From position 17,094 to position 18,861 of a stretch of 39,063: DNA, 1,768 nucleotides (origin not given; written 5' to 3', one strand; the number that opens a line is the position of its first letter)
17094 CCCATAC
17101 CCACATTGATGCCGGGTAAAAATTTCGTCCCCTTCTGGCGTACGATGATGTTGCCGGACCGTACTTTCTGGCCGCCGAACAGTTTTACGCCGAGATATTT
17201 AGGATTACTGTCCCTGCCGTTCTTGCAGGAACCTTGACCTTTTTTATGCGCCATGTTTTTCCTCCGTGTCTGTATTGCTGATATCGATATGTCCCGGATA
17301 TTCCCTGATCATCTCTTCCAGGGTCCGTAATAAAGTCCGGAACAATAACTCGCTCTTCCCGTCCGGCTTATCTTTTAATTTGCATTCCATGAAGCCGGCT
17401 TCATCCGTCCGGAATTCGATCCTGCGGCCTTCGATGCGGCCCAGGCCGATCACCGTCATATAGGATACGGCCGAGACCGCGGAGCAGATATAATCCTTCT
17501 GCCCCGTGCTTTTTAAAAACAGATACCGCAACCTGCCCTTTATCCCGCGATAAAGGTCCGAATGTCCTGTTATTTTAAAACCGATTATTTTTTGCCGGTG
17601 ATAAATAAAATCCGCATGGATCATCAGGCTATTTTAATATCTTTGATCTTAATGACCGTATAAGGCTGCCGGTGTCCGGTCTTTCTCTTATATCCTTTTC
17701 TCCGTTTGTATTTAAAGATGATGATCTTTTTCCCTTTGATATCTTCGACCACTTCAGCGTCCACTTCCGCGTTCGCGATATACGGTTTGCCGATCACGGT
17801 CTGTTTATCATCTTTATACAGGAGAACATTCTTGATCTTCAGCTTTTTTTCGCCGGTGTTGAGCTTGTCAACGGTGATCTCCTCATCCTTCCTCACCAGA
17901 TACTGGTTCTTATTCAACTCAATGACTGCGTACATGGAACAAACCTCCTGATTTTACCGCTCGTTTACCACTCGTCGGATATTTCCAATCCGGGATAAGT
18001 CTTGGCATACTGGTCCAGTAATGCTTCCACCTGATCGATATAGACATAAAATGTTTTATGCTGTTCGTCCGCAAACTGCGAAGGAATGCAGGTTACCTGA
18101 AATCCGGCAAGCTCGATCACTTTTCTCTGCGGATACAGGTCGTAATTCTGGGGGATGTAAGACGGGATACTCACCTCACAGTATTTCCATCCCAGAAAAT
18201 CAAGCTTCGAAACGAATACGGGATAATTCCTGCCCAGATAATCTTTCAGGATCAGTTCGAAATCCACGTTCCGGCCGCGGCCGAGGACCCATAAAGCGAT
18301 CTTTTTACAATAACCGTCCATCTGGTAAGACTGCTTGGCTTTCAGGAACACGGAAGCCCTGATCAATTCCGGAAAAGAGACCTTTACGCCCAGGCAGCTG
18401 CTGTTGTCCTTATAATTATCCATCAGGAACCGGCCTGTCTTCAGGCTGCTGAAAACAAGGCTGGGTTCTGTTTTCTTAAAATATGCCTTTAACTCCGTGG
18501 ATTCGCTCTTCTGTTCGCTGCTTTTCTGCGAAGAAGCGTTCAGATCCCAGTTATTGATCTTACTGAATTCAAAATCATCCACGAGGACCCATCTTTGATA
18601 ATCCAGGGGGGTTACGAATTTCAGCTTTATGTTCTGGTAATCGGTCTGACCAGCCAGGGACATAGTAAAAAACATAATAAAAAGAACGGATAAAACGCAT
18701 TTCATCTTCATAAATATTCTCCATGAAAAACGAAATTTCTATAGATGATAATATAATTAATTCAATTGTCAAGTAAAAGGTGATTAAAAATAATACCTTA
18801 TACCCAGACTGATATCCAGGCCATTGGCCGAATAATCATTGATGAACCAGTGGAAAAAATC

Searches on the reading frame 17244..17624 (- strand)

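Call 18: search_protein_families(library=pfam, proteins=[window:17244-17624:-], max_evalue=0.01)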
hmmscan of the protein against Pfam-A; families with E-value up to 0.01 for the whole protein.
window:17244-17624:- (126 aa): 1 family
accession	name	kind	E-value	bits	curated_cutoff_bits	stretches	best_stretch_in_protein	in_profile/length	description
PF04327.17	Peptidase_Prp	-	7.3e-15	55.4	27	1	1-113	1-89/90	Cysteine protease Prp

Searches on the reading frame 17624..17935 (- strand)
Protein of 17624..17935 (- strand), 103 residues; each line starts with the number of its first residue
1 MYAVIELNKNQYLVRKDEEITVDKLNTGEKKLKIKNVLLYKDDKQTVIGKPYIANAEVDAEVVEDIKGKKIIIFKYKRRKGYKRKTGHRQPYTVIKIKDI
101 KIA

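Call 18: search_protein_families(library=pfam, proteins=[window:17624-17935:-], max_evalue=0.01)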
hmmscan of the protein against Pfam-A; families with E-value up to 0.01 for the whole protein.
window:17624-17935:- (103 aa): 1 family
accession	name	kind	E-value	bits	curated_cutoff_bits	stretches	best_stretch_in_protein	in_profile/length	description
PF00829.26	Ribosomal_L21p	-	4.5e-33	113.9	27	1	1-100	1-99/99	Ribosomal prokaryotic L21 protein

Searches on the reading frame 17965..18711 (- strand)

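Call 18: search_protein_families(library=pfam, proteins=[window:17965-18711:-], max_evalue=0.01)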
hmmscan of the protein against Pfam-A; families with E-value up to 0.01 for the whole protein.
window:17965-18711:- (248 aa): 1 family
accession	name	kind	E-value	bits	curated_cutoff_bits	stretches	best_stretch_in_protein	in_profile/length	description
PF04620.18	FlaA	-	2e-19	70.6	25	1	102-235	69-224/230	Flagellar filament outer layer protein Flaa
